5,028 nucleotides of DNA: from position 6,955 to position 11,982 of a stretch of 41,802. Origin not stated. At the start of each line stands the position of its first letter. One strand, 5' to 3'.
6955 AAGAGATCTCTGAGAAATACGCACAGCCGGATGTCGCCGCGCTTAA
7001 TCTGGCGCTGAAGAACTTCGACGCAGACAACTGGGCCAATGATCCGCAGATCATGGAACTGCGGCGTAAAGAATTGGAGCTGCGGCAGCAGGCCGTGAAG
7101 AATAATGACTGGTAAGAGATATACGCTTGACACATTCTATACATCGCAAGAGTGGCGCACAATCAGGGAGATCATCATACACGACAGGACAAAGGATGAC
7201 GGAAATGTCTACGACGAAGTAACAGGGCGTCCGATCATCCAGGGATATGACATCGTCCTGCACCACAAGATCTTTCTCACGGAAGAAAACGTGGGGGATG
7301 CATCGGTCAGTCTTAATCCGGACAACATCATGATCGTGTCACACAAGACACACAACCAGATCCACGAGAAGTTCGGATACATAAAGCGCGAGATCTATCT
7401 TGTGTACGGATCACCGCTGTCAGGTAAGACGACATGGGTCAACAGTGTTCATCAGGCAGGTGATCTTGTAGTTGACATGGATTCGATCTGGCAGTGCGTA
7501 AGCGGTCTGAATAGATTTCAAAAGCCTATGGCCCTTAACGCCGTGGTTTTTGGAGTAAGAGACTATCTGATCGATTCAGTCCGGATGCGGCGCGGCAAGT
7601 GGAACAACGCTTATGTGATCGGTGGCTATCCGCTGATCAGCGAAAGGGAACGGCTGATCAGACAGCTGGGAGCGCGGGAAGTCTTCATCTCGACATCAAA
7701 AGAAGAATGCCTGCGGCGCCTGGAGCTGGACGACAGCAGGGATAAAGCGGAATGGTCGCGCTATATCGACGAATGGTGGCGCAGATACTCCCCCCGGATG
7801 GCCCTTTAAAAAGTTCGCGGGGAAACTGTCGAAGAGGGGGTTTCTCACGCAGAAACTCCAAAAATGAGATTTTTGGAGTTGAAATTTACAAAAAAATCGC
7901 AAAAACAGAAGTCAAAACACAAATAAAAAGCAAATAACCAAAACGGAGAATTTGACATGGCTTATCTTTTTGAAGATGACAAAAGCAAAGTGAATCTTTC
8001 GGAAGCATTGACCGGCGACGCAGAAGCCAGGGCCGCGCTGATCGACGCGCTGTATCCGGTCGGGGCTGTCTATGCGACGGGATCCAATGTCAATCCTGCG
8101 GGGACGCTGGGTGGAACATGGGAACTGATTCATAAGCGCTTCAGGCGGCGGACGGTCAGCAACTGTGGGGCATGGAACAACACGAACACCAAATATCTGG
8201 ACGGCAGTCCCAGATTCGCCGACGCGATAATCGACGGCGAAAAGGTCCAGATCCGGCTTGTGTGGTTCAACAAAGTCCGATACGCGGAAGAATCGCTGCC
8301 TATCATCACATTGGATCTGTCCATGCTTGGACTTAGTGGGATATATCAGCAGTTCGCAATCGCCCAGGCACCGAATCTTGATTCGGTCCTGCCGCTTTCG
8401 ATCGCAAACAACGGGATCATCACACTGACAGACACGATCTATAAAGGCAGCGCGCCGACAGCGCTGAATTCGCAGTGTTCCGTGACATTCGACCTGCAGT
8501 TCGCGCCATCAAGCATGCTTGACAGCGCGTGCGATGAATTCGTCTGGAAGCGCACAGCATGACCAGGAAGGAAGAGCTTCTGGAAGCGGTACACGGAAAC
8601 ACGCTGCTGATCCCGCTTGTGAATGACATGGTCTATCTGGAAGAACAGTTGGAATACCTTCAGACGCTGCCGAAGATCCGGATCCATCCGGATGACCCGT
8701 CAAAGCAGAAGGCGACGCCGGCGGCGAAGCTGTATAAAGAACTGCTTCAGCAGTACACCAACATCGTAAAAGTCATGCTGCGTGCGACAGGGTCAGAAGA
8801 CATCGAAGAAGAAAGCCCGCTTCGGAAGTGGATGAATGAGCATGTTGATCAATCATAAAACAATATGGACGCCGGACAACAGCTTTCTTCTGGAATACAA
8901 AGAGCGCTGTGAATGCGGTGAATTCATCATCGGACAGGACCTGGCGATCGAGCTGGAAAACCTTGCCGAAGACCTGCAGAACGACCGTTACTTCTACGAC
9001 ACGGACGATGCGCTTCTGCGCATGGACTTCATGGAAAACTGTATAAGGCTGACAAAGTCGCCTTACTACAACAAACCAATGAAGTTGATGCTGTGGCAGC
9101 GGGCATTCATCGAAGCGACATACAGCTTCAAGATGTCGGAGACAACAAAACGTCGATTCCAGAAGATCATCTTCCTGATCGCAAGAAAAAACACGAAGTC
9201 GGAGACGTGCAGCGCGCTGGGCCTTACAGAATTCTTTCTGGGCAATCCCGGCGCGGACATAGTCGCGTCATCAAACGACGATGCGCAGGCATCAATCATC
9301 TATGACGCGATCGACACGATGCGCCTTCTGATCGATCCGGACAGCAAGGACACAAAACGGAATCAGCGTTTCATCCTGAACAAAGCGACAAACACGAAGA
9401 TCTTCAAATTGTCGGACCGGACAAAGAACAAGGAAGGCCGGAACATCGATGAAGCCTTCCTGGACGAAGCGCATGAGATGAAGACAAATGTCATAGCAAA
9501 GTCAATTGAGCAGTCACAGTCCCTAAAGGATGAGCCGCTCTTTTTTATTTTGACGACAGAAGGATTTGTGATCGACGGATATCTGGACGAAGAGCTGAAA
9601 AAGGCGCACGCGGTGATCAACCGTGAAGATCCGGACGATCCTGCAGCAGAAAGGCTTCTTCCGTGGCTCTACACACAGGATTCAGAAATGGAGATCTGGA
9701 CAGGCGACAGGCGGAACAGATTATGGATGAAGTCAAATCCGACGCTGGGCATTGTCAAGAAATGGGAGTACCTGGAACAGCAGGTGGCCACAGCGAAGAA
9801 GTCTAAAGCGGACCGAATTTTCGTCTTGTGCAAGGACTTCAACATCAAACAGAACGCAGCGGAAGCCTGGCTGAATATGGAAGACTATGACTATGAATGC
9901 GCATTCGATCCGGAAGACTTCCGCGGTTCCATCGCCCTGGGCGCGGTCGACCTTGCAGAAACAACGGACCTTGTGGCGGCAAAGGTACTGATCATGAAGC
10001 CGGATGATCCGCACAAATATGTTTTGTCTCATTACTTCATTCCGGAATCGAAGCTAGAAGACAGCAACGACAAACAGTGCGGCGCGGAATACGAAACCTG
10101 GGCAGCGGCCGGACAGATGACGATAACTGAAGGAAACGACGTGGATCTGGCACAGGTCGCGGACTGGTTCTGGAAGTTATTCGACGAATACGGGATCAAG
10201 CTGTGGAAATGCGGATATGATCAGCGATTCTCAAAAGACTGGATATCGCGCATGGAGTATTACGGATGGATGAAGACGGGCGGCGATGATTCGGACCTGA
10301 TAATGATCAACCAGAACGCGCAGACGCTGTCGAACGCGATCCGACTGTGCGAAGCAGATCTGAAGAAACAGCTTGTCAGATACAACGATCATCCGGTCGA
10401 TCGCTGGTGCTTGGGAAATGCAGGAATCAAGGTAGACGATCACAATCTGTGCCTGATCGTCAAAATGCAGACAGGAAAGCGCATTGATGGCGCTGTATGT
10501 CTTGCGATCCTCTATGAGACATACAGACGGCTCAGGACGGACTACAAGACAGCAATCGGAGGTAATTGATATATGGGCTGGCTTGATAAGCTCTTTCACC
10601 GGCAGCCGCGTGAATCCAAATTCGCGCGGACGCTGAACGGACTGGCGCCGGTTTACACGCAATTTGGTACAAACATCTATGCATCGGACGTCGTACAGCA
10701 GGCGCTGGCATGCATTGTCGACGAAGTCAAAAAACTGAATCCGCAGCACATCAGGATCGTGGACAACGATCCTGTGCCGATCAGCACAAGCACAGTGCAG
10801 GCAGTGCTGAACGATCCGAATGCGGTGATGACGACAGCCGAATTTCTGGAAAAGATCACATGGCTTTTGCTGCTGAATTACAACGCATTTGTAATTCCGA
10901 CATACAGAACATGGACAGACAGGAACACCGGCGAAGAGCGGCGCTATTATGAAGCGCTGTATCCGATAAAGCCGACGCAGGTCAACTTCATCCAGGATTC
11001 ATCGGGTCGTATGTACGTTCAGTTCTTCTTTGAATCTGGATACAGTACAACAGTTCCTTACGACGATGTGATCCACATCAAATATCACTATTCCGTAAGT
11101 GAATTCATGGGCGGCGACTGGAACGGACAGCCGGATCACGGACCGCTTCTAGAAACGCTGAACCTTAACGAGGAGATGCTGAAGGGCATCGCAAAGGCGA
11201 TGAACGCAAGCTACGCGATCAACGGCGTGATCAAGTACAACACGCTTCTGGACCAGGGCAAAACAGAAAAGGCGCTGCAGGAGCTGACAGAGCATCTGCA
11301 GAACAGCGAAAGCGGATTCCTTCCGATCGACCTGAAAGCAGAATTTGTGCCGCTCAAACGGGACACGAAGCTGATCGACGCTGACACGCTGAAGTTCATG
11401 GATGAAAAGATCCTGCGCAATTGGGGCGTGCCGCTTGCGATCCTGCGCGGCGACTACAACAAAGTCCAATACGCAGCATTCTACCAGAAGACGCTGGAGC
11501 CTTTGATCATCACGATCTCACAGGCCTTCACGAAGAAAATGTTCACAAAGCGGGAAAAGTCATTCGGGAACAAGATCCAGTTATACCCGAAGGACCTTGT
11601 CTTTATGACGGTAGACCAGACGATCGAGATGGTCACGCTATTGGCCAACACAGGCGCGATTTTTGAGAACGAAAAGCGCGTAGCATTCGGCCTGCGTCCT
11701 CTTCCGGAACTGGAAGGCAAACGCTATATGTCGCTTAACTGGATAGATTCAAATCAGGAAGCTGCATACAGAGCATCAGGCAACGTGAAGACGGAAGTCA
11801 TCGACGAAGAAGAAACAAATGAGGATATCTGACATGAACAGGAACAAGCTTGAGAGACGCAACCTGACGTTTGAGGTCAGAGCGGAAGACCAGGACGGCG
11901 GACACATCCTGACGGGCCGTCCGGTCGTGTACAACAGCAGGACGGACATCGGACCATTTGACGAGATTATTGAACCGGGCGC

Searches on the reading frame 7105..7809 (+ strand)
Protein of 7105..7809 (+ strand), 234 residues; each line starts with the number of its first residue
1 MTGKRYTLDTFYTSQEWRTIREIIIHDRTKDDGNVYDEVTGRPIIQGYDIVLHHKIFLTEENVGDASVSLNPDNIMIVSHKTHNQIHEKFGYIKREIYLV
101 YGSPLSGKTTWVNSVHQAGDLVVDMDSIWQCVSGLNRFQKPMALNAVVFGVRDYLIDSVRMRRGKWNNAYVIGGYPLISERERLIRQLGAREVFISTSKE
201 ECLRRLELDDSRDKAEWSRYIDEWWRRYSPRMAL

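Call 104: search_protein_families(library=phrogs, proteins=[window:7105-7809:+], max_evalue=0.00001)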
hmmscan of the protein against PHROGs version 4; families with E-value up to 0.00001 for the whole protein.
window:7105-7809:+ (234 aa): 4 families
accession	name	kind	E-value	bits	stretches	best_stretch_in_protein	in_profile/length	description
phrog_4581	-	head and packaging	3e-46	159.6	1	10-230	46-261/395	terminase small subunit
phrog_4321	-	DNA, RNA and nucleotide metabolism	5.2e-11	43.5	1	4-87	35-113/135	HNH endonuclease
phrog_9644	-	head and packaging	2.6e-10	41.1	1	97-227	4-133/341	head maturation protease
phrog_119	-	DNA, RNA and nucleotide metabolism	1.8e-07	31.4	1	5-94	179-262/443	HNH endonuclease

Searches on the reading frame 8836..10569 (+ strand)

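Call 104: search_protein_families(library=phrogs, proteins=[window:8836-10569:+], max_evalue=0.00001)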
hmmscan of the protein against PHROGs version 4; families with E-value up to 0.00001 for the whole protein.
window:8836-10569:+ (577 aa): 5 families
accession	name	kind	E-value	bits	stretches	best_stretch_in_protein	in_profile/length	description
phrog_9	-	head and packaging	1.5e-102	345.9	1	46-571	177-671/812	terminase large subunit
phrog_2699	-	head and packaging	5.9e-50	170.9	1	270-556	13-286/315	terminase large subunit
phrog_4914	-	head and packaging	1.8e-22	81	1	38-193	31-199/213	terminase large subunit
phrog_10517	-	head and packaging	2.4e-11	44.6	1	21-160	40-182/207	terminase large subunit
phrog_7331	-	head and packaging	8.1e-10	39.3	1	486-556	15-85/113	terminase large subunit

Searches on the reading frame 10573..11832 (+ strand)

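Call 104: search_protein_families(library=phrogs, proteins=[window:10573-11832:+], max_evalue=0.00001)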
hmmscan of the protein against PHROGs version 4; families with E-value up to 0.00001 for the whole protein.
window:10573-11832:+ (419 aa): 3 families
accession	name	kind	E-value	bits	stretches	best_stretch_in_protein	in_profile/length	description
phrog_12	-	head and packaging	1.2e-49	170.9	1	1-397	48-437/646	portal protein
phrog_29023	-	unknown function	9.6e-13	49.4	1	293-400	2-108/152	-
phrog_5929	-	head and packaging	1.4e-07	32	1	213-416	15-225/228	portal protein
